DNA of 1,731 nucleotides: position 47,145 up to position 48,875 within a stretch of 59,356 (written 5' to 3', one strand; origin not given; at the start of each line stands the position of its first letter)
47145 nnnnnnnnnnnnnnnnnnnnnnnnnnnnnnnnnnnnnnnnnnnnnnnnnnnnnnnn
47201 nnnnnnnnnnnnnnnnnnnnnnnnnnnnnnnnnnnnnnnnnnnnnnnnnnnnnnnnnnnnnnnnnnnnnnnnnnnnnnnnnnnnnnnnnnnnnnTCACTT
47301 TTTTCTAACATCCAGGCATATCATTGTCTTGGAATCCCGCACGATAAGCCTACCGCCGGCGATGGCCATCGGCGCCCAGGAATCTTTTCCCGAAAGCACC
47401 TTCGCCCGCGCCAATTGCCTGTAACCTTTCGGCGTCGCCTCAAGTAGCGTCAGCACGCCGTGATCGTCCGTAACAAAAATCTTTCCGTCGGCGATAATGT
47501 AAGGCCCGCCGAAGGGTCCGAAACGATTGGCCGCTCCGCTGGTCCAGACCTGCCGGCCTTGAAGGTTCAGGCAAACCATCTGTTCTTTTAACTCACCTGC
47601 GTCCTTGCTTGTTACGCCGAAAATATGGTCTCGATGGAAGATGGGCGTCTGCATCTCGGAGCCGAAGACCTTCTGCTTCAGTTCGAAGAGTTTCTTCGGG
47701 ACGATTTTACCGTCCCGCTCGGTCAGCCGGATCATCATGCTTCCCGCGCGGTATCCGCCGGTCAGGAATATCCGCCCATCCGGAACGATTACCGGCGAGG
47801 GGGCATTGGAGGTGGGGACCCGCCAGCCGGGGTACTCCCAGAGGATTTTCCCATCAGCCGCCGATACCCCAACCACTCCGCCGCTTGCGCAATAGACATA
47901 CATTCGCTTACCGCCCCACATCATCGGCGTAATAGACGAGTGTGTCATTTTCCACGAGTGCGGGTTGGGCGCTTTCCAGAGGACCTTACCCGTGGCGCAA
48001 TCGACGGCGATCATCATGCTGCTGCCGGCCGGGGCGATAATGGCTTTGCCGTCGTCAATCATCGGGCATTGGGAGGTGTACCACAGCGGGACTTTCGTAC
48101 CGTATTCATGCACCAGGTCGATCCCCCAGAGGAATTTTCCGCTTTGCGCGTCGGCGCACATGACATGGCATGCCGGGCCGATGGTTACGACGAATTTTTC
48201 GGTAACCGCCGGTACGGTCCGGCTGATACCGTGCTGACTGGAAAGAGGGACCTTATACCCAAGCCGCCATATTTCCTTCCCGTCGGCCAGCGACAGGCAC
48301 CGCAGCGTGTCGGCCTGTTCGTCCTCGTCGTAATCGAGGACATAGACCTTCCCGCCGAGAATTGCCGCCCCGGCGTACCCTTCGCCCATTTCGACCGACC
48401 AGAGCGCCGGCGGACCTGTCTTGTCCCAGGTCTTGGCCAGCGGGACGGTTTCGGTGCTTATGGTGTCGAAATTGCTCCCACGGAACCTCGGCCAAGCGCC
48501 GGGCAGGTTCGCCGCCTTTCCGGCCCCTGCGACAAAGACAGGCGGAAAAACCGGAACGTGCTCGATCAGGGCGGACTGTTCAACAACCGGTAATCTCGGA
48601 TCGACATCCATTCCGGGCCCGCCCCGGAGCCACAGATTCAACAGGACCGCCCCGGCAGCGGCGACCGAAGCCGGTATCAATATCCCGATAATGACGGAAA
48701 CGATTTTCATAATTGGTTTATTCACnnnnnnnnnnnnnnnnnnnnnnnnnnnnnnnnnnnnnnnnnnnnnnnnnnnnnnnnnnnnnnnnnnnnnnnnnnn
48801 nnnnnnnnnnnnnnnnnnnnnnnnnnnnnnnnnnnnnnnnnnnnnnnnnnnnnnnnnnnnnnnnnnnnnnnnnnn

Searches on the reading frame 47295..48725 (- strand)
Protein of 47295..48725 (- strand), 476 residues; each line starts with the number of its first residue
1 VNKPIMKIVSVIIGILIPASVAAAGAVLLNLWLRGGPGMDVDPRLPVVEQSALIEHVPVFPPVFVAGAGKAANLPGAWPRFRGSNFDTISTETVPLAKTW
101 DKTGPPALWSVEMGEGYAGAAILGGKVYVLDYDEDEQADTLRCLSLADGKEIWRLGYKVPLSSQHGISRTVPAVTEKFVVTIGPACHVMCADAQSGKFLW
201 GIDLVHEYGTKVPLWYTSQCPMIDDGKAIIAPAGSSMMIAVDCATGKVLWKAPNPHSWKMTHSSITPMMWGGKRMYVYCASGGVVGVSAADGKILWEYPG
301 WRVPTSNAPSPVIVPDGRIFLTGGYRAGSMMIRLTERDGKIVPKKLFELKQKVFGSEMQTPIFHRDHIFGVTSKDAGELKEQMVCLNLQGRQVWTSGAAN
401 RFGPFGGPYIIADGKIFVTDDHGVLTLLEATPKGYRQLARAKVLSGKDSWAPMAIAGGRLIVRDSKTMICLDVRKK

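Call 5: search_protein_families(library=pfam, proteins=[window:47295-48725:-], max_evalue=0.01)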
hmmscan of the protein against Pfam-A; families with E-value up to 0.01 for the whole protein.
window:47295-48725:- (476 aa): 3 families
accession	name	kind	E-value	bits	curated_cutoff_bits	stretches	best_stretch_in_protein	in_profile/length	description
PF13360.13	PQQ_2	-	1e-26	94.5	27.6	1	139-376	3-216/233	Outer membrane protein assembly factor BamB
PF13570.13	Beta-prop_ACSF4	-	4.6e-09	36.6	133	1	179-431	21-244/329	Beta-alanine-activating enzyme, beta-propeller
PF01011.28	PQQ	-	4.1e-05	22.9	26.7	0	167-248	48-136/595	Glucose/ethanol/alcohol dehydrogenase, beta-propeller domain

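Call 12: search_protein_families(library=ncbifam, proteins=[window:47295-48725:-], max_evalue=0.01)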
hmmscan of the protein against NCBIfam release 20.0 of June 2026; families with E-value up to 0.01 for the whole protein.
window:47295-48725:- (476 aa): 6 families
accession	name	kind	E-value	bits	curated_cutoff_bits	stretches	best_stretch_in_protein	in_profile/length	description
TIGR03300.1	assembly_YfgL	equivalog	1.9e-12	46.5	285.2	1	92-297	27-215/377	outer membrane protein assembly factor BamB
TIGR04528.1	acido_non_PQQ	subfamily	5.3e-08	32.1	650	1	226-318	392-477/493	acido-empty-quinoprotein group A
NF008351.0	PRK11138.1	equivalog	8.1e-07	27.9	423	1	139-300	170-322/394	outer membrane protein assembly factor BamB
TIGR03075.1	PQQ_enz_alc_DH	subfamily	1.3e-05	24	480.05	0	220-297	64-145/530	PQQ-dependent dehydrogenase, methanol/ethanol family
NF053615.1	SerThrKinAfsKStmc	equivalog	0.00013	20.7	1300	1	172-357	570-740/809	protein serine/threonine kinase AfsK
NF041516.1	PA2928_fam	subfamily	0.0027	17.1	70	0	238-297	71-126/376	PA2928 family protein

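Call 33: find_homologous_proteins(query=window:47295-48725:-, max_evalue=1e-10)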
Query window:47295-48725:- (476 aa): 3694 proteins with E <= 1e-10 among 8000 candidates; the best 120 are listed.
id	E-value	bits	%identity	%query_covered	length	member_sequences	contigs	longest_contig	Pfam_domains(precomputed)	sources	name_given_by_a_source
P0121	0.0e+0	1092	100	99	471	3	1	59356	PF13360.14,PF13570.14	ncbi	-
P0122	5.5e-291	984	89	99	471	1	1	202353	PF13360.14,PF13570.14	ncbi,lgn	-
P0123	3.1e-255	866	76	99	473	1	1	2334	PF13360.14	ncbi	-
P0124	8.0e-254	861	77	99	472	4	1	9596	PF13360.14,PF13570.14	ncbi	-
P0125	2.7e-241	820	74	99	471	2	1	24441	PF13360.14,PF13570.14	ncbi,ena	-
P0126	3.6e-191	654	66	87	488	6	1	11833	PF13360.14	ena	-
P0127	1.2e-181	623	57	97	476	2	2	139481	PF13360.14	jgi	-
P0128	5.4e-180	617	58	98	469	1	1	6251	PF01011.29,PF13360.14,PF13570.14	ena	-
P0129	5.8e-180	617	57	99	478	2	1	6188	PF13360.14,PF13570.14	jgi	jgi:outer membrane protein assembly factor BamB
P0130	1.6e-179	616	56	96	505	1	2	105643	PF13360.14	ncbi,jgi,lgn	-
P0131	2.5e-179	615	57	98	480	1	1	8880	PF13360.14,PF13570.14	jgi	-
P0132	3.7e-179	615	56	97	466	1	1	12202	PF13360.14,PF13570.14,PF25293.2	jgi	-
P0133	4.4e-178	611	57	97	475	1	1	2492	PF01011.29,PF13360.14,PF13570.14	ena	-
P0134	5.7e-178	611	58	97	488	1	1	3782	PF13360.14,PF13570.14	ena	-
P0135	5.8e-177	607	57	98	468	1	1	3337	PF01011.29,PF13360.14,PF13570.14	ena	-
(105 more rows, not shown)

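Call 43: predict_structure(alignment_id=A2)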
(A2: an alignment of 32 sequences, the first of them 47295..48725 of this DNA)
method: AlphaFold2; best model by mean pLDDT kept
length: 476 residues; sequences in the alignment: 32
mean_pLDDT: 84.7   pTM: 0.81
mean pLDDT of the five models: 84.7, 83.0, 83.0, 82.3, 82.0
residues with pLDDT >= 90: 244; 70-90: 176; 50-70: 25; < 50: 31
segments of 3 or more residues with pLDDT < 50: 1-4, 35-58, 83-85
pLDDT, mean of each block of 10 residues (from residue 1): 53 75 84 55 37 47 91 71 61 86 94 89 93 89 96 92 74 93 90 94 91 79 93 93 97 91 87 93 94 96 78 92 87 95 96 81 89 87 92 91 82 89 89 84 82 89 93 91
secondary structure, 60 per line:
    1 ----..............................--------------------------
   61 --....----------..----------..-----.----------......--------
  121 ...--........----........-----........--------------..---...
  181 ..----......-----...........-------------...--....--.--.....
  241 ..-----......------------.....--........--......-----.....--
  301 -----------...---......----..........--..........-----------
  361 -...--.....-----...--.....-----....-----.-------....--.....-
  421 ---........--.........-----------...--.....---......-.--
elements in order: H5-34 E63-66 E107-112 E121-123 E126-133 E138-145 E151-158 E178-182 E187-192 E198-203 H204-208 E222-224 E227-230 E236-242 E248-253 E266-270 E273-280 E283-288 E294-298 E312-314 E318-323 E328-337 E340-349 E362-364 E367-371 E382-386 E392-395 E409-412 E415-419 E424-431 E434-442 E454-456 E459-463 E467-472

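Call 45: search_solved_structures(query=A2, max_evalue=0.01)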
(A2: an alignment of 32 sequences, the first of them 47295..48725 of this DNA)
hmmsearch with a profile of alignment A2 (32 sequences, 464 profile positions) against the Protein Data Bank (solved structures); distinct sequences matched with E-value up to 0.01: 39.
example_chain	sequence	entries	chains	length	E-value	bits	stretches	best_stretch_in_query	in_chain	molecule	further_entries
6tji_A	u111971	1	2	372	3.4e-15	58.9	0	360-418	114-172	Cake10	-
6tjh_A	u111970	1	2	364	6.7e-15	57.9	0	360-418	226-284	Cake9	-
6tjg_A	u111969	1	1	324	1.7e-13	53.3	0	360-418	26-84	Cake8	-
6tjf_A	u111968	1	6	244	6.1e-10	41.6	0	360-418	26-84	Cake6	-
6tje_A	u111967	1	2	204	7.7e-09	37.9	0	360-420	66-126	Cake5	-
8prj_A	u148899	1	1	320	1e-07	34.2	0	348-413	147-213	v31Bagel8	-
8orr_AAA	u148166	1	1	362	9.6e-07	31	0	116-352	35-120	Outer membrane protein assembly factor BamB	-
6tjd_A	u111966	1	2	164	3.3e-06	29.2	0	357-419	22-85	Cake4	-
3hxj_A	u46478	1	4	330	7e-06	28.2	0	359-414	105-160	Pyrrolo-quinoline quinone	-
7evf_AA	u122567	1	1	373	2.8e-05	26.2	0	356-414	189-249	PQQ_3 domain-containing protein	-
3q54_A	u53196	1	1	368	3.2e-05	26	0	324-410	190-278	Outer membrane assembly lipoprotein YfgL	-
28jl_B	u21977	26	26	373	3.3e-05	26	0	324-409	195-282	Outer membrane protein assembly factor BamB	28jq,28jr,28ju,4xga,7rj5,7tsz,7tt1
3q7m_A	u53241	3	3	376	3.3e-05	26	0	99-198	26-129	Lipoprotein yfgL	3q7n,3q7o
8spr_B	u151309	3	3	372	3.3e-05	26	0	324-387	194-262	Outer membrane protein assembly factor BamB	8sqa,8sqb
3prw_A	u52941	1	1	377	3.4e-05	25.9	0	99-198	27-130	Lipoprotein yfgL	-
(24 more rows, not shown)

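Call 47: fold_search(model_id=the predicted structure, library=pdb)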
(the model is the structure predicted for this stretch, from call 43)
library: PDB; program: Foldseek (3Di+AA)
matches with E <= 10: 1573; with E <= 0.001: 691
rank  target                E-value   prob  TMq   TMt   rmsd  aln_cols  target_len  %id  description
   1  9p1u_B                6.3e-19  1.00  0.55  0.74   6.0       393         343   20  beta-barrel assembly machine from Escherichia coli in an late state of LptD assembly (released 2026-03-11)
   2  9co0_B                1.3e-18  1.00  0.54  0.73   7.1       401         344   21  CryoEM structure of BAM in complex with the PTB2 open-state inhibitor (in SMA nanodisc) (released 2024-12-25)
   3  9cnz_B                1.5e-18  1.00  0.55  0.73   6.9       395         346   21  Structure of BAM complexed with PTB2 ligand in detergent (released 2024-12-25)
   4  3q54                  2.6e-18  1.00  0.55  0.73   7.0       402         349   20  Crystal structure of Escherichia coli BamB (released 2012-05-09)
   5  9cnx_B                2.7e-18  1.00  0.55  0.72   6.3       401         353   19  CryoEM structure of BAM in complex with the PTB1 closed-state inhibitor (in DDM detergent) (released 2024-12-25)
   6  6lys_B                3.0e-18  1.00  0.56  0.73   6.9       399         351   20  Structure of the BAM complex (released 2021-01-13)
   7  8bvq_B                3.3e-18  1.00  0.55  0.70   7.4       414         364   20  E. coli BAM complex (BamABCDE) bound to darobactin B (released 2023-05-24)
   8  3prw                  4.8e-18  1.00  0.58  0.75   5.8       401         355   18  Crystal structure of the lipoprotein BamB (released 2011-01-19)
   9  9cnw_B                5.6e-18  1.00  0.54  0.72   7.0       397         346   21  CryoEM structure of the APO-BAM complex in DDM detergent (released 2024-12-25)
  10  7tt2_B                6.2e-18  1.00  0.56  0.74   6.9       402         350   20  BamABCDE bound to substrate EspP class 3 (released 2022-03-30)
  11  9a3d_MODEL_1_A        8.5e-18  1.00  0.56  0.67  16.6       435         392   19  Model of E. coli BamB by in-cell photo-crosslinking MS and deep learning (released 2023-02-24)
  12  8orr                  1.2e-17  1.00  0.56  0.74   5.9       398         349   18  Outer membrane protein assembly factor BamB from Klebsiella pneumoniae (released 2024-04-24)
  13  7nri_B                1.4e-17  1.00  0.54  0.69   7.2       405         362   20  Structure of the darobactin-bound E. coli BAM complex (BamABCDE) (released 2021-04-21)
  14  3q7o                  1.8e-17  1.00  0.56  0.72   8.4       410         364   20  The crystal structure of BamB from the BAM complex in spacegroup P213 (released 2011-02-09)
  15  3p1l                  1.8e-17  1.00  0.56  0.72   6.2       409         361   19  Crystal structure of Escherichia coli BamB, a lipoprotein component of the beta-barrel assembly machinery complex, nativ (released 2010-12-22)
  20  7cqy_F                4.0e-17  1.00  0.60  0.64   6.8       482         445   15  Tetrathionate hydrolase from Acidithiobacillus ferrooxidans mutant - D325N (released 2021-01-27)
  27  6l8a_A                3.1e-16  1.00  0.59  0.61   7.2       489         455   14  Tetrathionate hydrolase from Acidithiobacillus ferrooxidans (released 2020-11-11)
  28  6l8a_F                3.4e-16  1.00  0.55  0.57   8.0       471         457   14  Tetrathionate hydrolase from Acidithiobacillus ferrooxidans (released 2020-11-11)
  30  6l8a_B                4.6e-16  1.00  0.58  0.60   7.8       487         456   15  Tetrathionate hydrolase from Acidithiobacillus ferrooxidans (released 2020-11-11)
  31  6l8a_D                4.9e-16  1.00  0.60  0.62   6.8       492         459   14  Tetrathionate hydrolase from Acidithiobacillus ferrooxidans (released 2020-11-11)
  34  7cqy_A                6.7e-16  1.00  0.57  0.63   9.4       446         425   17  Tetrathionate hydrolase from Acidithiobacillus ferrooxidans mutant - D325N (released 2021-01-27)
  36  6l8a_C                7.8e-16  1.00  0.58  0.63   7.7       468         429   14  Tetrathionate hydrolase from Acidithiobacillus ferrooxidans (released 2020-11-11)
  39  7cqy_D                1.4e-15  1.00  0.58  0.59   7.5       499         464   14  Tetrathionate hydrolase from Acidithiobacillus ferrooxidans mutant - D325N (released 2021-01-27)
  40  7cqy_E                1.4e-15  1.00  0.57  0.59   7.9       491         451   15  Tetrathionate hydrolase from Acidithiobacillus ferrooxidans mutant - D325N (released 2021-01-27)
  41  7cqy_B                1.9e-15  1.00  0.53  0.57   9.7       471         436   15  Tetrathionate hydrolase from Acidithiobacillus ferrooxidans mutant - D325N (released 2021-01-27)
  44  7cqy_C                3.0e-15  1.00  0.54  0.62   9.1       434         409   16  Tetrathionate hydrolase from Acidithiobacillus ferrooxidans mutant - D325N (released 2021-01-27)
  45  6l8a_E                3.0e-15  1.00  0.56  0.59   7.5       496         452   14  Tetrathionate hydrolase from Acidithiobacillus ferrooxidans (released 2020-11-11)
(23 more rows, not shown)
